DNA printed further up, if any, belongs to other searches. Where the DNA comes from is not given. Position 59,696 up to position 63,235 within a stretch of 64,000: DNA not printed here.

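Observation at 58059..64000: Uncharacterised membrane-protein / giant DUF2868-like protein / DUF3482-like GTPase module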

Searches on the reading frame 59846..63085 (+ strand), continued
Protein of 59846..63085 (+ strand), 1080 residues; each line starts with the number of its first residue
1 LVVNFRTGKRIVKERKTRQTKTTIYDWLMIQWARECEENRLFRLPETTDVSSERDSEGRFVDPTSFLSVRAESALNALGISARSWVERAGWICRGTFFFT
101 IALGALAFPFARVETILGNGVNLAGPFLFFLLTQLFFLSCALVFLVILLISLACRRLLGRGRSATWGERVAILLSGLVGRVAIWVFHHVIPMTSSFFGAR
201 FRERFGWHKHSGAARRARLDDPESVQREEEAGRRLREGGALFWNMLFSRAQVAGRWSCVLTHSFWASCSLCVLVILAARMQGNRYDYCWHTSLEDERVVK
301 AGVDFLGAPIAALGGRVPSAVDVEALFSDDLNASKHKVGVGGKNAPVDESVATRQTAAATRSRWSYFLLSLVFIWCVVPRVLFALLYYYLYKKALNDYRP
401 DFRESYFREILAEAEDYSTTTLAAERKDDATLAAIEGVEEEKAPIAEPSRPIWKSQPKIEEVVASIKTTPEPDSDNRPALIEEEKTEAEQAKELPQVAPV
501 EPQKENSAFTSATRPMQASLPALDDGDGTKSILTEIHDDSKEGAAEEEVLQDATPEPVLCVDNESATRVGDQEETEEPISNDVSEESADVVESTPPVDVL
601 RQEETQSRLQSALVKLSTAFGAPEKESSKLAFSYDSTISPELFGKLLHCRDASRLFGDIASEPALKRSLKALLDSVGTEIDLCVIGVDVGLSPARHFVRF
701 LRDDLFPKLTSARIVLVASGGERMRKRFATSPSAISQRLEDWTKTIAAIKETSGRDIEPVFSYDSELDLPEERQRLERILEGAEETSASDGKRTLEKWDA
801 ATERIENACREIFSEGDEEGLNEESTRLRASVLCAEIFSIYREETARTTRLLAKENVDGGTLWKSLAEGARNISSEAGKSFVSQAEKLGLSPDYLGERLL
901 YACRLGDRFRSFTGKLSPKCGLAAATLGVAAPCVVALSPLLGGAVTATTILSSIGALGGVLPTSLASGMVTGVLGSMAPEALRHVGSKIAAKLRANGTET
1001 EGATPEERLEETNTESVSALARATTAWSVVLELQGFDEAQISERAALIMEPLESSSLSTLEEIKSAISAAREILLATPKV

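Call 24: search_solved_structures(query=A1, max_evalue=1)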
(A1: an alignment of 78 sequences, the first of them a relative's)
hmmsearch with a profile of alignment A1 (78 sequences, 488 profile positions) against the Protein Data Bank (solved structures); distinct sequences matched with E-value up to 1: 221 (the best 60 are shown).
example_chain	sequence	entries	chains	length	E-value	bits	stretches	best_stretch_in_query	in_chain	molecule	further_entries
9bs0_W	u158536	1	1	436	4.1e-18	68.6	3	9-99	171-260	GTPase Der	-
5dn8_A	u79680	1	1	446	5.2e-18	68.2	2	7-129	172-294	GTPase Der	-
4dcs_A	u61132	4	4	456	1.1e-17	67.1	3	9-131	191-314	GTP-BINDING PROTEIN ENGA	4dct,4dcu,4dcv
3j8g_X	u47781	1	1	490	1.5e-17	66.7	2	12-85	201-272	GTPase Der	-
2hjg_A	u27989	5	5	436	1.7e-17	66.5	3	9-131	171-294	GTP-binding protein engA | GTPase Der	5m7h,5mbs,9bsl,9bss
7am2_BU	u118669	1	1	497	9.4e-17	64.1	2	10-75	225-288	GTPase Der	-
1mky_A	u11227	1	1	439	3.8e-15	58.8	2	11-78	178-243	Probable GTP-binding protein engA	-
6xrs_A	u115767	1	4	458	3.9e-14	55.4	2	7-92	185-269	GTPase Der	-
7aoi_XL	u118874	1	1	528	3.4e-12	49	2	7-74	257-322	GTP-binding protein, putative,mt-EngA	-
6yxx_EA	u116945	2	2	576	5e-12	48.5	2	7-74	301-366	mt-EngA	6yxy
1rfl_A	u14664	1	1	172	4.3e-10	42.1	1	14-82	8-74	Probable tRNA modification GTPase trmE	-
2gj8_A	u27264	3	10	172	5e-10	41.9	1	14-82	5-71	tRNA modification GTPase trmE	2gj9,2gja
1xzp_A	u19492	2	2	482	1.2e-09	40.6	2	14-74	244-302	Probable tRNA modification GTPase trmE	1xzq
9hip_A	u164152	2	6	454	5e-09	38.6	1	14-82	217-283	tRNA modification GTPase MnmE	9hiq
7c1o_A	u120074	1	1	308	5.1e-09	38.6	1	11-77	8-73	GTPase Era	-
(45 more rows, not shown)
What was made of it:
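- On Ribosome-assembly GTPases (Era, Der, YihA, Obg, HflX, YqeH): The matches are confined to residues 7-130 (call 24).
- The best PDB sequence matches are Der, TrmE and Era, at E 4e-18 to 1e-8 (call 24).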

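Call 25: search_solved_structures(query=A2, max_evalue=1)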
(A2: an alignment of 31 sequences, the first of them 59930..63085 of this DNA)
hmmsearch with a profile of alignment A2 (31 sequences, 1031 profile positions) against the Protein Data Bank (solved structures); distinct sequences matched with E-value up to 1: 1.
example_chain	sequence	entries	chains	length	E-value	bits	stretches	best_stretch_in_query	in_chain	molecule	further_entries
9qks_C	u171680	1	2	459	0.35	12.2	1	461-542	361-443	ESX secretion system protein YukC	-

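Call 26: find_related_loci(query=A1, collection=genome_contigs, flank=10000)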
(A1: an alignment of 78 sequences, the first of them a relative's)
Query A1 (515 aa) in genome_contigs; peptide patterns used: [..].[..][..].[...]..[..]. (x = any residue, [..] = any of these).
600 stretches matched a pattern (row limit reached: there are more); 205 encode a relative of the query (tblastn E <= 1e-3); the best 80 are kept; 80 distinct loci.
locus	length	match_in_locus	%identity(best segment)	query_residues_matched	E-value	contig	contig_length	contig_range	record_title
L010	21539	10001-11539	83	1-513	0e+0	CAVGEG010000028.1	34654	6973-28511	Paratractidigestivibacter sp. isolate G02647-L1_cleanbin_000053 genome assembly, contig: Spades_G02647-L1_contig_852, wh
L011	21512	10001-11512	54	8-512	4e-159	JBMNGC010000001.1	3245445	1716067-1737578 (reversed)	MAG: Thermoguttaceae bacterium isolate SBF912LR0HQ0207 contig_1684, whole genome shotgun sequence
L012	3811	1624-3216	48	1-513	4e-150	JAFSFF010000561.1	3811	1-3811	MAG: Thermoguttaceae bacterium isolate RGIG3088 Goat_Rectum-5__c620791, whole genome shotgun sequence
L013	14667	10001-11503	49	8-512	3e-132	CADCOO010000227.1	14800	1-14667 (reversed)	MAG: uncultured planctomycete isolate RUG14836 genome assembly, contig: RUG14836_asm_227, whole genome shotgun sequence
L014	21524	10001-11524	45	8-513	2e-126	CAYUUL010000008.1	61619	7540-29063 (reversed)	MAG TPA_asm: uncultured Planctomycetaceae bacterium isolate binchicken_co354_63 genome assembly, contig: NODE_286_length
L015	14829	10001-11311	42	8-434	1e-89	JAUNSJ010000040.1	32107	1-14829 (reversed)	MAG: Planctomycetia bacterium isolate S4R_St_16 NODE_406_length_32107_cov_18.770904, whole genome shotgun sequence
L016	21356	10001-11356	30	6-476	2e-36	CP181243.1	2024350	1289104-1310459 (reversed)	Neisseria polysaccharea strain ATCC 43768 chromosome, complete genome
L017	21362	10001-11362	29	4-476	1e-35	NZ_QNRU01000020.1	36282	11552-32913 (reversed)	Neisseria gonorrhoeae strain DSM 9188 Ga0244522_120, whole genome shotgun sequence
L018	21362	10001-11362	30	4-476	7e-35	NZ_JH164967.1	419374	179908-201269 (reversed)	Neisseria sp. GT4A_CT1 supercont1.4, whole genome shotgun sequence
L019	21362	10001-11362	30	4-476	2e-34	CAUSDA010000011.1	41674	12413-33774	MAG TPA_asm: uncultured Neisseria sp. isolate ERR9969139_bin.24_MetaWRAP_v1.3_MAG genome assembly, contig: ERZ21615949.2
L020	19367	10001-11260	29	18-464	4e-34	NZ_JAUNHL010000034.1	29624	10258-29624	MAG: Neisseria sp. isolate S28M_Sa_33 NODE_465_length_29624_cov_38.709459, whole genome shotgun sequence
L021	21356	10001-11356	30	4-474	1e-33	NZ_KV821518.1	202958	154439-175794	Neisseria sp. HMSC065D04 Scaffold526, whole genome shotgun sequence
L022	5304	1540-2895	30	4-474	7e-34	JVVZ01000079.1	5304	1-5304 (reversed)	Neisseria meningitidis strain 1273_NMEN 300_5304_71879, whole genome shotgun sequence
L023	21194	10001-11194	29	12-422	2e-33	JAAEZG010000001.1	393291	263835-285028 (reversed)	MAG: Gammaproteobacteria bacterium isolate P03SST1bin.20 NODE_10_length_393291_cov_32.8129, whole genome shotgun sequenc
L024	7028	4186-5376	30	19-428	3e-32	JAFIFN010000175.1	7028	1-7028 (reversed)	MAG: Gammaproteobacteria bacterium isolate Super_Day8_Bin.28 NODE_3191_length_7028_cov_7.687652, whole genome shotgun se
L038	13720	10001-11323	26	4-454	5e-28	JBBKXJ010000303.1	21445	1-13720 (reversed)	MAG: Pseudomonadales bacterium isolate metabat_bins.161 k119_672545, whole genome shotgun sequence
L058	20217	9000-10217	31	19-429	5e-24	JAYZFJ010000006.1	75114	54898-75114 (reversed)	MAG: Planctomycetota bacterium isolate XB_MAG163 DB_MAG163_0006, whole genome shotgun sequence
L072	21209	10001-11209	29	18-432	8e-22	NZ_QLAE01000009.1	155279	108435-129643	Stutzerimonas nosocomialis strain A31/70 contig00009, whole genome shotgun sequence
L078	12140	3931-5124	28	17-422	5e-21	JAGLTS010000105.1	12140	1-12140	MAG: Phycisphaerales bacterium isolate RS_11_12 ZL20.bin.12.fa_105, whole genome shotgun sequence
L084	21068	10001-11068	26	1-365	2e-20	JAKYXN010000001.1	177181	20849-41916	Puniceicoccaceae bacterium K14 scaffold_1_length=177182, whole genome shotgun sequence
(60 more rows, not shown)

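Call 34: predict_structure(alignment_id=A1)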
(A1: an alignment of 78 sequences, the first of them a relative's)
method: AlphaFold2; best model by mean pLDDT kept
length: 515 residues; sequences in the alignment: 78
mean_pLDDT: 82.8   pTM: 0.82
mean pLDDT of the five models: 82.8, 81.9, 80.5, 80.3, 78.3
residues with pLDDT >= 90: 306; 70-90: 98; 50-70: 46; < 50: 65
segments of 3 or more residues with pLDDT < 50: 1-4, 320-365, 370-379, 465-467
pLDDT, mean of each block of 10 residues (from residue 1): 64 95 93 91 76 75 88 95 97 83 96 96 97 97 95 97 94 61 95 97 92 96 96 94 96 98 94 91 91 93 91 63 38 43 42 43 47 47 85 92 93 91 71 80 96 91 56 62 79 93 97 81
secondary structure, 60 per line:
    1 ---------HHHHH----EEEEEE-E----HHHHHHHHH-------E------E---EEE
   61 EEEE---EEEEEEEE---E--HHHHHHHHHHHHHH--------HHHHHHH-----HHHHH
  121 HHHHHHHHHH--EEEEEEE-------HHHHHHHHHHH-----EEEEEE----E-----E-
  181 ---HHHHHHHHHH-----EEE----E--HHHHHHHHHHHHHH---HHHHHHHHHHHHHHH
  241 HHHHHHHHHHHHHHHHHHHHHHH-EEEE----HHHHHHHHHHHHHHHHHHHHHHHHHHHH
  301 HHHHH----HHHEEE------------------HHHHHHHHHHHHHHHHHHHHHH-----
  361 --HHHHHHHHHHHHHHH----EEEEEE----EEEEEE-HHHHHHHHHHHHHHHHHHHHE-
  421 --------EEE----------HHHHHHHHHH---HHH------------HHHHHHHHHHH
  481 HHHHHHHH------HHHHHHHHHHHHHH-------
elements in order: H10-14 E19-24 H31-39 E58-64 E68-75 H82-95 H104-110 H116-130 E133-139 H147-157 E163-168 H184-193 E199-201 H209-222 H226-263 E265-268 H273-305 E313-315 H334-355 H363-377 E382-387 E392-397 H399-418 E429-431 H442-451 H470-488 H495-508
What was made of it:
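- On Dynamin superfamily / bacterial dynamin-like proteins: The AF2 model shows a two-helix stalk and a hydrophobic hairpin (call 34).
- AF2 model of the GTPase (call 34):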

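Call 37: fold_search(model_id=the predicted structure, library=pdb)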
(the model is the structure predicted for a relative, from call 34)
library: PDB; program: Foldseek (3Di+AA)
matches with E <= 10: 1579; with E <= 0.001: 175
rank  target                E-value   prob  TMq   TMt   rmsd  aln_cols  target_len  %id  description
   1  3iev_A                1.4e-06  1.00  0.27  0.45   6.3       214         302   20  Crystal Structure of ERA in Complex with MgGNP and the 3' End of 16S rRNA (released 2009-08-25)
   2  3zjc_A                9.2e-06  1.00  0.23  0.39  18.2       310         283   13  Crystal structure of GMPPNP-bound human GIMAP7 L100Q variant (released 2013-03-13)
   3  6j72                  9.7e-06  1.00  0.22  0.21  30.5       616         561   13  Crystal structure of IniA from Mycobacterium smegmatis with GTP bound (released 2019-09-11)
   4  9g5e_7                1.2e-05  1.00  0.26  0.30   4.1       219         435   18  Translation-initiation state of human mitochondrial ribosome small subunit (State F) (released 2025-04-23)
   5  6gaz_BC               1.2e-05  1.00  0.26  0.23   4.5       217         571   16  Unique features of mammalian mitochondrial translation initiation revealed by cryo-EM. This file contains the 28S rib (released 2018-08-08)
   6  3zjc_E                1.2e-05  1.00  0.24  0.40  18.4       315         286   14  Crystal structure of GMPPNP-bound human GIMAP7 L100Q variant (released 2013-03-13)
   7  1wf3                  1.3e-05  1.00  0.26  0.43   5.9       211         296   16  Crystal structure of GTP-binding protein TT1341 from Thermus thermophilus HB8 (released 2004-11-25)
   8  9bsl_W                1.5e-05  1.00  0.26  0.32   5.2       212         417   18  45SRbgA particle in complex with RbgA and YphC. Class A (released 2024-12-25)
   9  7c1o                  2.1e-05  1.00  0.26  0.43  17.6       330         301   16  Crystal structure of Aquifex aeolicus Era Y63A bound to GDP.AlF4- (released 2021-05-12)
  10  6j73_B                2.2e-05  1.00  0.22  0.21  30.2       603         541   14  Crystal structure of IniA from Mycobacterium smegmatis (released 2019-09-11)
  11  3zjc_C                5.4e-05  1.00  0.23  0.41  20.6       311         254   13  Crystal structure of GMPPNP-bound human GIMAP7 L100Q variant (released 2013-03-13)
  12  7pub_IA               5.6e-05  1.00  0.23  0.18   5.0       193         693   16  Late assembly intermediate of the Trypanosoma brucei mitoribosomal small subunit (released 2022-05-04)
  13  3bc1_E                6.8e-05  1.00  0.25  0.64   6.1       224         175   18  Crystal Structure of the complex Rab27a-Slp2a (released 2008-09-02)
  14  3zjc_B                7.5e-05  1.00  0.24  0.44  21.8       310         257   14  Crystal structure of GMPPNP-bound human GIMAP7 L100Q variant (released 2013-03-13)
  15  3lw8_A                9.2e-05  1.00  0.24  0.59   5.3       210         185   16  Shigella IpgB2 in complex with human RhoA, GDP and Mg2+ (complex A) (released 2010-03-31)
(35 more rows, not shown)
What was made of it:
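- On Dynamin superfamily / bacterial dynamin-like proteins: Foldseek gives IniA 1e-5 and BDLP 2.6e-4, but TM-scores of 0.22 and rmsd of about 30 A (call 37).
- Closest known: GIMAP/AIG1-type membrane-anchored GTPases. Same: The Foldseek hits to GIMAP7 and GIMAP2 are among the best, at 9e-6 to 3e-4 (call 37).
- Foldseek, GTPase model (call 37):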

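Call 41: predict_structure(alignment_id=A2)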
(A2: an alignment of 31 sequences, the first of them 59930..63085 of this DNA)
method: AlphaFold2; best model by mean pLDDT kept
length: 1052 residues; sequences in the alignment: 31
mean_pLDDT: 65.7   pTM: 0.42
mean pLDDT of the five models: 65.7, 63.1, 60.8, 59.4, 59.1
residues with pLDDT >= 90: 67; 70-90: 450; 50-70: 240; < 50: 295
segments of 3 or more residues with pLDDT < 50: 168-183, 262-265, 302-320, 392-401, 408-422, 426-565, 593-597, 756-762, 825-828, 887-895, 898-901, 914-941, 947-951, 965-979
pLDDT, mean of each block of 10 residues (from residue 1): 89 65 72 85 86 83 86 81 55 59 83 88 84 71 84 83 58 39 58 79 81 85 88 92 83 60 59 84 85 77 46 43 62 81 90 93 87 86 77 47 48 43 44 34 35 31 33 35 33 33 32 29 34 27 31 34 49 72 67 53 87 81 80 88 87 88 86 90 87 69 76 89 86 67 73 54 70 89 72 62 77 70 50 63 52 66 65 61 52 48 55 41 38 44 48 49 47 41 69 81 76 76 82 89 87 64
secondary structure, 60 per line:
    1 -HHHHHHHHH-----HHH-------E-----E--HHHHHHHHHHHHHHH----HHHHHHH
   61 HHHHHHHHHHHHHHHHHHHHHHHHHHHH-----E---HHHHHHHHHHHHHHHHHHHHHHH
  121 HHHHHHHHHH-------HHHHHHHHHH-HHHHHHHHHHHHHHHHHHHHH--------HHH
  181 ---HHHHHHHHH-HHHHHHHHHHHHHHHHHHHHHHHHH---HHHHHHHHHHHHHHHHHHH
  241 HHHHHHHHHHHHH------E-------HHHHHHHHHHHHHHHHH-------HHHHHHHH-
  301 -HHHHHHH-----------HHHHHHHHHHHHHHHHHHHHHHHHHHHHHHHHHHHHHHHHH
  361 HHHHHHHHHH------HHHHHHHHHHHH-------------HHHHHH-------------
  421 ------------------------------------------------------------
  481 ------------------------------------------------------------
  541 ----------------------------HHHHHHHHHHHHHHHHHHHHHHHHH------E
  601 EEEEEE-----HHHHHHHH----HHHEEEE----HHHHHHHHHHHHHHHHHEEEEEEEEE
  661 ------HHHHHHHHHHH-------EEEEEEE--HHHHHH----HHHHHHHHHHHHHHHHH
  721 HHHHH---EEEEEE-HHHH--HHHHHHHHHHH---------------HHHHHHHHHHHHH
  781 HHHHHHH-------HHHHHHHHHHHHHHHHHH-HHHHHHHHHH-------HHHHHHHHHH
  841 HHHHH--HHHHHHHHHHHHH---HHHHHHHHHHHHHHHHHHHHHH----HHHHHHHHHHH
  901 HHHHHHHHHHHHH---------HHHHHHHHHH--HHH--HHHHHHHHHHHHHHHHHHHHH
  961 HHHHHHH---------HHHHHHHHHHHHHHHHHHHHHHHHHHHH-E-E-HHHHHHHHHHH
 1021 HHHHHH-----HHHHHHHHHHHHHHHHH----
elements in order (helices of 4 or more, strands of 3 or more residues): H2-10 H35-49 H54-88 H98-130 H138-147 H149-169 H184-192 H194-218 H222-253 H268-284 H292-299 H302-308 H320-370 H377-388 H402-407 H569-593 E600-606 H612-619 E627-630 H635-651 E652-660 H667-677 E685-691 H694-699 H704-725 E729-734 H736-739 H742-752 H768-787 H795-812 H814-823 H831-845 H848-860 H864-885 H890-913 H923-932 H940-967 H977-1004 H1010-1026 H1032-1048
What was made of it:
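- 62231..62584 (+): Helical region of the Planctomycetota-specific C-terminal extension. AF2 helices 768-885 (call 41).
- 62858..63073 (+): C-terminal helical domain of ORF2 carrying the invariant W..LELQG motif. AF2 helices 977-1048, pLDDT 76-89 (call 41).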
